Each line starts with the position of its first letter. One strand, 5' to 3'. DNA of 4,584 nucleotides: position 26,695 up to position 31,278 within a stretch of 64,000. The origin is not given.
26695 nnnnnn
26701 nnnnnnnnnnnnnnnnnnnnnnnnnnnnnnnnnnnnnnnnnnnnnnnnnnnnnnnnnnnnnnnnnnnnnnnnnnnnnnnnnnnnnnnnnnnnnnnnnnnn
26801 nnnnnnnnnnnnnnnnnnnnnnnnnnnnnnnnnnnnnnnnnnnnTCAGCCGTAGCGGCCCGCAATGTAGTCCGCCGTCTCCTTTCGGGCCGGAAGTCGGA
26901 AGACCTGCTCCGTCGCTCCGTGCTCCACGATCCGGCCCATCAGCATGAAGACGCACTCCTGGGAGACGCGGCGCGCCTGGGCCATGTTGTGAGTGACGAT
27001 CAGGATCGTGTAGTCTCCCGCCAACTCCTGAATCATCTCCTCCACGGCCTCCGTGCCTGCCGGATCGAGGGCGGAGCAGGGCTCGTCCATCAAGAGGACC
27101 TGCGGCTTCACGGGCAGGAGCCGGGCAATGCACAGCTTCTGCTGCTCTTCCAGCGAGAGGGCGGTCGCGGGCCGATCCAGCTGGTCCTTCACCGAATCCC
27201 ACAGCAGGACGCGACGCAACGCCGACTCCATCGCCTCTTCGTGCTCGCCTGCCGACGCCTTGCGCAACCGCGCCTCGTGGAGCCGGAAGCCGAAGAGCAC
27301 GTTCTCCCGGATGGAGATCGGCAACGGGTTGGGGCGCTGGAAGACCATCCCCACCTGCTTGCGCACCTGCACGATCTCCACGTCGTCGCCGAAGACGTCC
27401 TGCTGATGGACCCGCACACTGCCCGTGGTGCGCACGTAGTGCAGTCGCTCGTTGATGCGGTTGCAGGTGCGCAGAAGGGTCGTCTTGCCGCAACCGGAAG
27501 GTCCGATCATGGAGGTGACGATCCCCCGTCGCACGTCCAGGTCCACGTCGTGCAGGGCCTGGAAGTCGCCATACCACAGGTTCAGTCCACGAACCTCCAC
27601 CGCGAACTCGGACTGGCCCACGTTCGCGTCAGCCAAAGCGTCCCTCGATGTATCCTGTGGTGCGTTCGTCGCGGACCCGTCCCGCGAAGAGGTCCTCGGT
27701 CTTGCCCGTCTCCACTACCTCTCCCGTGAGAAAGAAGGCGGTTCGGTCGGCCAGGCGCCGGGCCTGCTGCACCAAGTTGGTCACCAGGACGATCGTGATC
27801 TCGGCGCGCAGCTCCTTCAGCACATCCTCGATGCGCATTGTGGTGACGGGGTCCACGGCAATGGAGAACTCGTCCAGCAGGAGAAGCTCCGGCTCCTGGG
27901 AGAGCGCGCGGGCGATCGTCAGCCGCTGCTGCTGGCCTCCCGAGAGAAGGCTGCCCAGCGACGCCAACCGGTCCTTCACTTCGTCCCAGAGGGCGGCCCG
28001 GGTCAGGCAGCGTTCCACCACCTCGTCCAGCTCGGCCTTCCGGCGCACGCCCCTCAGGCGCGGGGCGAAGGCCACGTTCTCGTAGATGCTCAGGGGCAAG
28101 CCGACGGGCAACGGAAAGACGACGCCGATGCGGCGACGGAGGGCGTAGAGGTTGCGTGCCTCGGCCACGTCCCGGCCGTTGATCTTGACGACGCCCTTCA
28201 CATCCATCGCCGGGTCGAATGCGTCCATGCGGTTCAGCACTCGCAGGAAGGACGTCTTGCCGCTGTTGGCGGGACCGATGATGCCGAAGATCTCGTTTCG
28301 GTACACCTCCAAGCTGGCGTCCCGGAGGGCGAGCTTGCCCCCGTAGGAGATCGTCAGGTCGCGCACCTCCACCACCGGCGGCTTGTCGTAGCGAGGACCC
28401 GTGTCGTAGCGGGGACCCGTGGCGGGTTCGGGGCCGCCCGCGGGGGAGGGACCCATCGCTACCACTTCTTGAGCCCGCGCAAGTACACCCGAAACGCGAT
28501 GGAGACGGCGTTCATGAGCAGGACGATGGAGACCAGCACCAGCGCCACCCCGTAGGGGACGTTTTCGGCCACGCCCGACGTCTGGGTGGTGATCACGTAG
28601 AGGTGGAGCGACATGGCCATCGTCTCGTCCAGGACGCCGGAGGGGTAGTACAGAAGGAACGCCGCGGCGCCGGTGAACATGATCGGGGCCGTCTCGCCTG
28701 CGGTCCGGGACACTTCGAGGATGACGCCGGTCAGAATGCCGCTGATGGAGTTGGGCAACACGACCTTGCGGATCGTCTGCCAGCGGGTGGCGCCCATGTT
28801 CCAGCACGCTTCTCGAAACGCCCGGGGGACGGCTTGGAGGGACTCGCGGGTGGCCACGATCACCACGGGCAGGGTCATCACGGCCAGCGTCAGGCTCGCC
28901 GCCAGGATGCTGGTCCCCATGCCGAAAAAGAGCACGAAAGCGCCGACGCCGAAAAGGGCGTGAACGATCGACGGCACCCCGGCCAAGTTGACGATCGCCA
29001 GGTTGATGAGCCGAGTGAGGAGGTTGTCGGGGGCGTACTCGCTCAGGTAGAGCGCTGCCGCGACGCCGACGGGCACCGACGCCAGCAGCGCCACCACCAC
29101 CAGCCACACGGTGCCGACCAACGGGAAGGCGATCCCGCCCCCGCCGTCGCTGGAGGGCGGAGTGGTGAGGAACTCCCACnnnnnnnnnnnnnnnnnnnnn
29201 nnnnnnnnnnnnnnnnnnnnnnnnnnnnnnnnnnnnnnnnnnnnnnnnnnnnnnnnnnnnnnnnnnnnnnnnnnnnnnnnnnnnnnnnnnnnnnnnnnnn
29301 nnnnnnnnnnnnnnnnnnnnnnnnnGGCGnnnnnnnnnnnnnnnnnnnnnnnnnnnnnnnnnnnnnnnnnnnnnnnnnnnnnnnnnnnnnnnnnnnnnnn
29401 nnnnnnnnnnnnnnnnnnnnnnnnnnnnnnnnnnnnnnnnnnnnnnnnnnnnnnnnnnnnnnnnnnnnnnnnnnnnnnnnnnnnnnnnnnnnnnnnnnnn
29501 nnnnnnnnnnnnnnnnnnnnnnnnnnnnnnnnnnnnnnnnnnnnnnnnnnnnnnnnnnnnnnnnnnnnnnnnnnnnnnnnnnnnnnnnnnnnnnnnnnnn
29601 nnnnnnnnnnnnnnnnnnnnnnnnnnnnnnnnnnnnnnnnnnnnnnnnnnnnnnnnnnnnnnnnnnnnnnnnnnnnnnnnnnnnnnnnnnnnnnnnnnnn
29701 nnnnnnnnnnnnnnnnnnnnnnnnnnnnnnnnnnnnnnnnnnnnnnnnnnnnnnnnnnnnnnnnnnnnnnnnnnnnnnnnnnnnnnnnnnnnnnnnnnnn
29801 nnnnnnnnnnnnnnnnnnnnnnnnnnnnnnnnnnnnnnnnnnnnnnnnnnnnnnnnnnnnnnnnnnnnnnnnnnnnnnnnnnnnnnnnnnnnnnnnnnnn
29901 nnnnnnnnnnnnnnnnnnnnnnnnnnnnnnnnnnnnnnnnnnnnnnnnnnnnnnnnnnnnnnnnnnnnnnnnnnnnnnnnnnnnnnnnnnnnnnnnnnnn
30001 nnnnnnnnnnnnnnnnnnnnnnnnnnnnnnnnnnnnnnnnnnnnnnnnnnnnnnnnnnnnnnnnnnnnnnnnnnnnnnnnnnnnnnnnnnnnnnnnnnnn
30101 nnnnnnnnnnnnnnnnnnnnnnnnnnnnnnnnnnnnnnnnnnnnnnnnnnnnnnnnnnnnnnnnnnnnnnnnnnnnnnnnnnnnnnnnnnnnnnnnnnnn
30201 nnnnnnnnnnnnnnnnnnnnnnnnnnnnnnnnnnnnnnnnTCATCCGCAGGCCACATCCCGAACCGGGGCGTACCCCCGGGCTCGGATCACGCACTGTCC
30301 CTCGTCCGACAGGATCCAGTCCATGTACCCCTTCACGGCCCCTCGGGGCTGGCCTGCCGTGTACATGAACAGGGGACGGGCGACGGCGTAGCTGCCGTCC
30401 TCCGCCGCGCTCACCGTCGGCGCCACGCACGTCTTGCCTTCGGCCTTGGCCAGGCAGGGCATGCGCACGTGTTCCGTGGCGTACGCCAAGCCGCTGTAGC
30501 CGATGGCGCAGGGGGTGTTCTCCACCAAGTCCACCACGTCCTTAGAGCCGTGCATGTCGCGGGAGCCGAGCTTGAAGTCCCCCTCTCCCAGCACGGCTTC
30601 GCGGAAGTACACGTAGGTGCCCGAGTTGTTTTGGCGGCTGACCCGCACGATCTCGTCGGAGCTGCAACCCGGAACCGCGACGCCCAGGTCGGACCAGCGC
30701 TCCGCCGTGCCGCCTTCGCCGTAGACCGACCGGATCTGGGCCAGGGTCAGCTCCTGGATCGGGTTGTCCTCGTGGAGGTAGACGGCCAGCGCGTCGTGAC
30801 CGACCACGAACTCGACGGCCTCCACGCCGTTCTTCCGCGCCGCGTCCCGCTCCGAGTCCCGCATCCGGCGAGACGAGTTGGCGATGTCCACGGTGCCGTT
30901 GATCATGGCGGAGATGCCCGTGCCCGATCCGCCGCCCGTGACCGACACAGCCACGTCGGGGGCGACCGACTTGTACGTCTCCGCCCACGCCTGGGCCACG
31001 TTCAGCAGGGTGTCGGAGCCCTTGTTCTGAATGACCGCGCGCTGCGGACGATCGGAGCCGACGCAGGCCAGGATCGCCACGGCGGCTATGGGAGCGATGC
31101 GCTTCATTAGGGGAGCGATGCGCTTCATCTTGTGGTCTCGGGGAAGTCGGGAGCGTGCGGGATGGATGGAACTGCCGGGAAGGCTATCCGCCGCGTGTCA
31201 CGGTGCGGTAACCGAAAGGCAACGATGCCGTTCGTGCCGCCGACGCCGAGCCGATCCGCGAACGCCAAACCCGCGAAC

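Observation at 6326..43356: Unusual density of short (15-22 bp) tandem duplications, several of which duplicate start codons, Shine-Dalgarno sites or stop codons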

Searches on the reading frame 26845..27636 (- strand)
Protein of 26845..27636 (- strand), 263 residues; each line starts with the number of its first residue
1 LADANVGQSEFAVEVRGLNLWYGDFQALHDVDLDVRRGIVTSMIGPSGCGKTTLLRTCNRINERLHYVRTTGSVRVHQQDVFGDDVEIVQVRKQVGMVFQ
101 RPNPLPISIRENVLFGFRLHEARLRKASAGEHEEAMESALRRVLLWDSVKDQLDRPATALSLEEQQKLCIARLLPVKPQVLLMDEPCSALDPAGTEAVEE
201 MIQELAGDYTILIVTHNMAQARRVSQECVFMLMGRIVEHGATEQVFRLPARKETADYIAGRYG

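Call 9: search_protein_families(library=pfam, proteins=[window:26845-27636:-])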
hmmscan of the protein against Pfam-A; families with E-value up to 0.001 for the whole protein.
window:26845-27636:- (263 aa): 3 families
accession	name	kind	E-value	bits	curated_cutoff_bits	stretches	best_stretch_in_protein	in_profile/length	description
PF00005.33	ABC_tran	-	1.5e-25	90.8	25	1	28-187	1-136/137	ABC transporter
PF13304.12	AAA_21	-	7e-08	33.3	27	1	143-218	221-300/304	AAA domain, putative AbiEii toxin, Type IV TA system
PF02463.25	SMC_N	-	7.2e-05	22.7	40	0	180-226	161-206/220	RecF/RecN/SMC N terminal domain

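Call 11: find_encoding_contigs(protein=window:26845-27636:-, flank=10000, max_places=10)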
Protein window:26845-27636:- (263 aa): no gene with exactly this product is on record in the collection.

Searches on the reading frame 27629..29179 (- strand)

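Call 9: search_protein_families(library=pfam, proteins=[window:27629-29179:-])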
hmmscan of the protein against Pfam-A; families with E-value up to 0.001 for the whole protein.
window:27629-29179:- (516 aa): 2 families
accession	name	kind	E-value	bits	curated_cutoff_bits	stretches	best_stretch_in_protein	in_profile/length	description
PF00005.33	ABC_tran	-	4.9e-22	79.5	25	1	285-437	1-134/137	ABC transporter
PF13304.12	AAA_21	-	1.8e-05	25.4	27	0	297-319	1-23/304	AAA domain, putative AbiEii toxin, Type IV TA system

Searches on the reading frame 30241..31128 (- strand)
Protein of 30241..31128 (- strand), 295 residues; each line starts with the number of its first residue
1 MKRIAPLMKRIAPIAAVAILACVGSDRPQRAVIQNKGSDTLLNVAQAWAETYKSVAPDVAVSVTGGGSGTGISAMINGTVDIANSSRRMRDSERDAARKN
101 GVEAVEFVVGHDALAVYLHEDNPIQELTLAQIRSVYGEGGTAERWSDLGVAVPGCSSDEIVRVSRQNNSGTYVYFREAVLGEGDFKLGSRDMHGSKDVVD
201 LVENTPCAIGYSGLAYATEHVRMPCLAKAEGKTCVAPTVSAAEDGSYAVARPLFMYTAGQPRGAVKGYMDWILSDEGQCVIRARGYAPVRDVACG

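Call 9: search_protein_families(library=pfam, proteins=[window:30241-31128:-])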
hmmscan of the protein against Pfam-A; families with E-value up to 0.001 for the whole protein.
window:30241-31128:- (295 aa): 2 families
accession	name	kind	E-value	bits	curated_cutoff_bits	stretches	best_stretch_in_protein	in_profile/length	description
PF12849.12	PBP_like_2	-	2.3e-38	132.9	27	1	30-276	7-267/267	PBP superfamily domain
PF12727.12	PBP_like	-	3.7e-07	29.9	27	1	52-217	4-154/193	PBP superfamily domain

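Call 12: find_related_loci(query=window:30241-31107:-, collection=genome_contigs, flank=10000)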
Query window:30241-31107:- (288 aa) in genome_contigs; peptide patterns used: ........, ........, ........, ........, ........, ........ (x = any residue, [..] = any of these).
599 stretches matched a pattern (row limit reached: there are more); 572 encode a relative of the query (tblastn E <= 1e-3); the best 80 are kept; 80 distinct loci.
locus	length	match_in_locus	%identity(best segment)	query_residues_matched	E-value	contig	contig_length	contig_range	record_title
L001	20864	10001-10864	76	1-287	2e-142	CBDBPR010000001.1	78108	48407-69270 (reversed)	MAG: Longimicrobiales bacterium isolate 15bddbfb-3f49-4ba2-9727-ef350e1ccbcb genome assembly, contig: contig_1, whole ge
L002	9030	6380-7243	76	1-287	2e-142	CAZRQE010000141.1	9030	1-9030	MAG TPA_asm: uncultured Gemmatimonadaceae bacterium isolate SRP338948_co1_128 genome assembly, contig: k141_241427, whol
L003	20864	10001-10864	76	1-287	3e-142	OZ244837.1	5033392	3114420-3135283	MAG: Longimicrobiales bacterium isolate 48aeeb49-8e18-4534-9786-cea19b553b3a genome assembly, chromosome: 1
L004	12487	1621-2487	74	1-287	7e-142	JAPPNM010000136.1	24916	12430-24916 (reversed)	MAG: Gemmatimonadota bacterium isolate RHO3_bin_71 NODE_3441_length_24916_cov_89.212421, whole genome shotgun sequence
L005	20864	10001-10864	75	1-287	2e-141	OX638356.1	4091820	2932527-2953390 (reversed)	MAG: Longimicrobiales bacterium isolate 11c1aa9f-90ef-4017-a54d-d6b2e11378d8 genome assembly, chromosome: 1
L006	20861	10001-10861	75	2-287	4e-141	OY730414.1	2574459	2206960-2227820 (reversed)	MAG: Longimicrobiales bacterium isolate 35361606-ee58-41ba-9638-b7483a57a1ce genome assembly, chromosome: 1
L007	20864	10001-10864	76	1-287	4e-141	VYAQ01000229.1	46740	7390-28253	MAG: Gemmatimonadetes bacterium isolate SB0672_bin_21 NODE_108_length_46740_cov_11.271758, whole genome shotgun sequence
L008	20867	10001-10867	75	1-287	6e-141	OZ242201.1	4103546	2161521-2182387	MAG: Longimicrobiales bacterium isolate 71266a4e-d954-4cdc-a494-fc6a34cb9123 genome assembly, chromosome: 1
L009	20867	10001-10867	76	1-287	2e-140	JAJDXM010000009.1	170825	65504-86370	MAG: Gemmatimonadetes bacterium isolate jk18x27bins.35 k141_139817, whole genome shotgun sequence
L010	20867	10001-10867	75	7-287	6e-140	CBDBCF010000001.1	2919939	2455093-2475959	MAG: Longimicrobiales bacterium isolate 5ba556fa-f514-4f4d-91d9-400db578e60d genome assembly, contig: contig_1, whole ge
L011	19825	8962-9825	74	1-287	3e-139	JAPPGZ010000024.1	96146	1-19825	MAG: Gemmatimonadota bacterium isolate RHO1_bin_69 NODE_510_length_96146_cov_154.200102, whole genome shotgun sequence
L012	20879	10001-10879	76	1-287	4e-139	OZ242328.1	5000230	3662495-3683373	MAG: Longimicrobiales bacterium isolate 0ef71ae0-4384-4122-aa05-a38a78c2d7b0 genome assembly, chromosome: 1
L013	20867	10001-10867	75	1-288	9e-138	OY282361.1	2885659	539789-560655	MAG: Longimicrobiales bacterium genome assembly, chromosome: 1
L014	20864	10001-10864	73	1-287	1e-137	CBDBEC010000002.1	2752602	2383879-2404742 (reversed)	MAG: Longimicrobiales bacterium isolate bda4050e-511f-4aaa-a039-d0144e0c49ad genome assembly, contig: contig_2, whole ge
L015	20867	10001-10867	74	1-287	1e-137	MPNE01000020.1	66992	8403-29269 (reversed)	MAG: Gemmatimonadetes bacterium bin94 NODE_750_length_66992_cov_17.6109_ID_1499, whole genome shotgun sequence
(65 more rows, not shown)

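Call 15: find_homologous_proteins(query=window:30241-31128:-, max_evalue=1e-60)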
Query window:30241-31128:- (295 aa): 7895 proteins with E <= 1e-60 among 8000 candidates; the best 120 are listed.
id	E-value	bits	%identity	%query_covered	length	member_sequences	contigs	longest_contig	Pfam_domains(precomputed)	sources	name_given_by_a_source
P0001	2.1e-189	646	98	100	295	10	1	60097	PF12727.13,PF12849.13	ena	-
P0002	1.8e-167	574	89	98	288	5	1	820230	PF12727.13,PF01547.31,PF12849.13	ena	-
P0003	1.7e-165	567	88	98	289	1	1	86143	PF12727.13,PF01547.31,PF12849.13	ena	-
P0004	3.2e-165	566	88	98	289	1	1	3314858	PF12727.13,PF01547.31,PF12849.13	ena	-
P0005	5.7e-165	566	87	97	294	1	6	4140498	PF13531.12,PF12727.13,PF01547.31,PF12849.13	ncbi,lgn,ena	-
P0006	1.1e-164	565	87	97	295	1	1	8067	PF13531.12,PF12727.13,PF01547.31,PF12849.13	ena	-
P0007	1.3e-164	564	87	97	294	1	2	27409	PF13531.12,PF12727.13,PF01547.31,PF12849.13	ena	-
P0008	4.4e-164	563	86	97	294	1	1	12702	PF13531.12,PF12727.13,PF01547.31,PF12849.13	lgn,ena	-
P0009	1.4e-163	561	87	97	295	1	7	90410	PF13531.12,PF12727.13,PF01547.31,PF12849.13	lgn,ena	-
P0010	1.5e-163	561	87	97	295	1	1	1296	PF13531.12,PF12727.13,PF01547.31,PF12849.13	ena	-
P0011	1.5e-163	561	87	97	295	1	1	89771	PF13531.12,PF12727.13,PF01547.31,PF12849.13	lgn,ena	-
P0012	1.7e-163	561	86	97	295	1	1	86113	PF13531.12,PF12727.13,PF01547.31,PF12849.13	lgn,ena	-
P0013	2.7e-163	560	87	97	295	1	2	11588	PF13531.12,PF12727.13,PF01547.31,PF12849.13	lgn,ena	-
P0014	4.6e-163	559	86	97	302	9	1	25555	PF12727.13,PF01547.31,PF12849.13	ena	-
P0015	1.3e-147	509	77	100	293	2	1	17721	PF12727.13,PF12849.13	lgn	-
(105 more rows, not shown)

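Call 17: find_encoding_contigs(protein=P0001, flank=10000, max_places=10)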
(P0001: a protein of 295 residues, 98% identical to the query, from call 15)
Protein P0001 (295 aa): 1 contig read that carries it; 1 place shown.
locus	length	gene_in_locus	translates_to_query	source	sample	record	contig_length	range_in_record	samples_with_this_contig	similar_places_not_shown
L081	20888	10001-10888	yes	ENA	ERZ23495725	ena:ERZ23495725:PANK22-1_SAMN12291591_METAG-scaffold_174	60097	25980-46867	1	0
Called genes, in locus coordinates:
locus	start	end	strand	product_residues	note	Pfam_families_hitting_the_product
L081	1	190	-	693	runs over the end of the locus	PF19283:APEH_N (faint), PF26550:Tricorn_2nd (faint), PF26549:Tricorn_N, PF00930:DPPIV_N (faint), PF07676:PD40, PF26549:Tricorn_N, PF20434:BD-FAE (weak), PF00326:Peptidase_S9, +1 more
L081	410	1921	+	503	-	PF01566:Nramp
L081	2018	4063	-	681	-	PF07715:Plug, PF00593:TonB_dep_Rec_b-barrel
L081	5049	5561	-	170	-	-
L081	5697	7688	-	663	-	PF01011:PQQ, PF13360:PQQ_2 (weak)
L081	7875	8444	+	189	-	-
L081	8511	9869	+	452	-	PF01145:Band_7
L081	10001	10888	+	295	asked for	PF12849:PBP_like_2, PF12727:PBP_like (weak)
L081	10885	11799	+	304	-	PF00528:BPD_transp_1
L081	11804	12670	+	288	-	PF00528:BPD_transp_1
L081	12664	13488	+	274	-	PF00005:ABC_tran, PF13304:AAA_21 (faint)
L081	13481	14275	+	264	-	PF00005:ABC_tran, PF13304:AAA_21 (faint)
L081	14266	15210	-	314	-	PF08468:MTS_N (weak), PF05175:MTS, PF13489:Methyltransf_23 (weak), PF08242:Methyltransf_12 (weak), PF13649:Methyltransf_25 (weak), PF13847:Methyltransf_31 (faint)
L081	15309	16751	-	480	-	PF13396:PLDc_N, PF13091:PLDc_2, PF00614:PLDc (faint), PF13091:PLDc_2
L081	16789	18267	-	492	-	PF02397:Bac_transf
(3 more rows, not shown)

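Call 18: find_encoding_contigs(protein=P0002, flank=10000, max_places=5)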
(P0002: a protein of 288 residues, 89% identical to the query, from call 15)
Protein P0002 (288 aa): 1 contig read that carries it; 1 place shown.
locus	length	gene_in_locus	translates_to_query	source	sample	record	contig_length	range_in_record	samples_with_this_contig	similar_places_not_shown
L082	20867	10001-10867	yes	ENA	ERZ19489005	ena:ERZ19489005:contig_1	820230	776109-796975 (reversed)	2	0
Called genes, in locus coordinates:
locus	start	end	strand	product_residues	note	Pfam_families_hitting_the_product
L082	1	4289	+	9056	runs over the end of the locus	-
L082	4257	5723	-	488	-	-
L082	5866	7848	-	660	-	PF01011:PQQ, PF13360:PQQ_2 (weak)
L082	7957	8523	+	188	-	-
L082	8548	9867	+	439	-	PF01145:Band_7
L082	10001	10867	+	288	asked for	PF12849:PBP_like_2, PF01547:SBP_bac_1 (faint), PF12727:PBP_like (weak)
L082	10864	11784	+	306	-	PF00528:BPD_transp_1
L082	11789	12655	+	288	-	PF00528:BPD_transp_1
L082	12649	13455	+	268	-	PF00005:ABC_tran, PF13304:AAA_21 (faint)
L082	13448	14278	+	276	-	PF00005:ABC_tran, PF13304:AAA_21 (weak)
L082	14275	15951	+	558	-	PF07969:Amidohydro_3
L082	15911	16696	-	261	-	PF05175:MTS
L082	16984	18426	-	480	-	PF13396:PLDc_N, PF13091:PLDc_2, PF00614:PLDc (faint), PF13091:PLDc_2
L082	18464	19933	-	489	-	PF02397:Bac_transf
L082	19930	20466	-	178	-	-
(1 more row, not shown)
